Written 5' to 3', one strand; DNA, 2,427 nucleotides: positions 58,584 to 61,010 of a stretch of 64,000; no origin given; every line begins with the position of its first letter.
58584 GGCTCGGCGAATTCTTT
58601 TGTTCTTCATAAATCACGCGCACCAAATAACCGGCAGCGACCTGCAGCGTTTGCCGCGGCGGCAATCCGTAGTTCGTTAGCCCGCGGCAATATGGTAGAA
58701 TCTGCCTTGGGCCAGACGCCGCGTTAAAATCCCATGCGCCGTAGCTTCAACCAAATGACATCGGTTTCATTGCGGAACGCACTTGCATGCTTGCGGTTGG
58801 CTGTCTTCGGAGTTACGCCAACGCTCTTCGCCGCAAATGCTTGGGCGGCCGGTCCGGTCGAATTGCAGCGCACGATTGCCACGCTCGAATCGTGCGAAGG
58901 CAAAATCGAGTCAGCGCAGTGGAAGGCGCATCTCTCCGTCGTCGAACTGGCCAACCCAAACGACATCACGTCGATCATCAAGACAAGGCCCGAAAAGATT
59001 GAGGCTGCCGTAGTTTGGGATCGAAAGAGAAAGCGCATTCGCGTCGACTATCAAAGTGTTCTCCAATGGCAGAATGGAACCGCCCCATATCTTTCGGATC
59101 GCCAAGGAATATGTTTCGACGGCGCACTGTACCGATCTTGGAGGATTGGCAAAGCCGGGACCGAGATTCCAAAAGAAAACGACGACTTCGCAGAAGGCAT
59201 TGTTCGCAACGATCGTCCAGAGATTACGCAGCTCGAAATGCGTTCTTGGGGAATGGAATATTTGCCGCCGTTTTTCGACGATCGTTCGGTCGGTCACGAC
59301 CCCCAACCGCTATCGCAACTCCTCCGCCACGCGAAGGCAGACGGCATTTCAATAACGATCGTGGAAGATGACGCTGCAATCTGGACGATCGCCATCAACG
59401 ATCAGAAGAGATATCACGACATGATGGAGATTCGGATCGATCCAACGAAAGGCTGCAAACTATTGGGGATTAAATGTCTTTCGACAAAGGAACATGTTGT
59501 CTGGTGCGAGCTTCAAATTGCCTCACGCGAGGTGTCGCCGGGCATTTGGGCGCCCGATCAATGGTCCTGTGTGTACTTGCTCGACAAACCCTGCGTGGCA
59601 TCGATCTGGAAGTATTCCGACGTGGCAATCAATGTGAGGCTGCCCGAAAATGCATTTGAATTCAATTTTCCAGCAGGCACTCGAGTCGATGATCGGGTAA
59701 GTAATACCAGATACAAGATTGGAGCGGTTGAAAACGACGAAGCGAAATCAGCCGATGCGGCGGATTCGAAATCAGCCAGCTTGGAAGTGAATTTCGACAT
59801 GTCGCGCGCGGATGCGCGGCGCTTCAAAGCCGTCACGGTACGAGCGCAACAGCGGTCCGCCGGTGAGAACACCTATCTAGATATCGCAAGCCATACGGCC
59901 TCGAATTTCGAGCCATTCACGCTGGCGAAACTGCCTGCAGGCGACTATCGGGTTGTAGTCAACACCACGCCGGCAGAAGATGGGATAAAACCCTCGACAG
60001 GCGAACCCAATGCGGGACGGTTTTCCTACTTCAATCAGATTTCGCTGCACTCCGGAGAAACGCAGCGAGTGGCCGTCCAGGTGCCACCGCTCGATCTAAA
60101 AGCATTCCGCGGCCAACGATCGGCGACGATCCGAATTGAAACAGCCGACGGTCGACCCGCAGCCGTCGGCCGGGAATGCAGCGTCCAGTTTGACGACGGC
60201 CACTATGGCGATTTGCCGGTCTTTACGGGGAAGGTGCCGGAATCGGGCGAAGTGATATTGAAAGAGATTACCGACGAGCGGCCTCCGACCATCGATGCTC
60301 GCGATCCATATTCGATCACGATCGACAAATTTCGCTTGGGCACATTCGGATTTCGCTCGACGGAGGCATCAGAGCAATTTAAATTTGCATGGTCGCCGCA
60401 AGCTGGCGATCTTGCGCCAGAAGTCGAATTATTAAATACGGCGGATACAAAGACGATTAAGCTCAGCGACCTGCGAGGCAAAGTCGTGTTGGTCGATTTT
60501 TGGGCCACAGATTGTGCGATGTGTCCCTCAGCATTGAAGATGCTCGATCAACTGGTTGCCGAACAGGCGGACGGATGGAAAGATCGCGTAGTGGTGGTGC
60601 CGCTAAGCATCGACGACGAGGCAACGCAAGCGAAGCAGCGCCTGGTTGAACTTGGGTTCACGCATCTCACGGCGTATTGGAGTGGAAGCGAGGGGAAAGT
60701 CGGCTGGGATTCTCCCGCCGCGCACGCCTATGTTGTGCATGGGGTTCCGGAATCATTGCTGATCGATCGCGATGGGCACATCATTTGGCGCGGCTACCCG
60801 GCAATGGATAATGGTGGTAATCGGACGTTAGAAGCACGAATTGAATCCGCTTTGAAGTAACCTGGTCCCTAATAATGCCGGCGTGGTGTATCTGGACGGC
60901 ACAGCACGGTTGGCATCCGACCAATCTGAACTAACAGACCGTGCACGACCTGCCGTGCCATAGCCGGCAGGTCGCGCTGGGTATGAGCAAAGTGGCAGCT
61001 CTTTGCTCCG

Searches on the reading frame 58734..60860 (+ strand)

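Call 27: search_protein_families(library=pfam, max_evalue=0.01, proteins=[window:58734-60860:+])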
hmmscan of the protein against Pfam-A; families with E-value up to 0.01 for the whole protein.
window:58734-60860:+ (708 aa): 4 families
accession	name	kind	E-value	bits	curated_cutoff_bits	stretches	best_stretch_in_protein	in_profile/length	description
PF00578.27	AhpC-TSA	-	4.6e-11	43.2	26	1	558-639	2-80/124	AhpC/TSA family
PF08534.16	Redoxin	-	5.3e-11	42.9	26.6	1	556-693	1-138/148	Redoxin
PF13905.12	Thioredoxin_8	-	2e-08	34.9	27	1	582-683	1-94/94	Thioredoxin-like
PF00085.26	Thioredoxin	-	0.00043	20.7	23.5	1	582-639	18-71/103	Thioredoxin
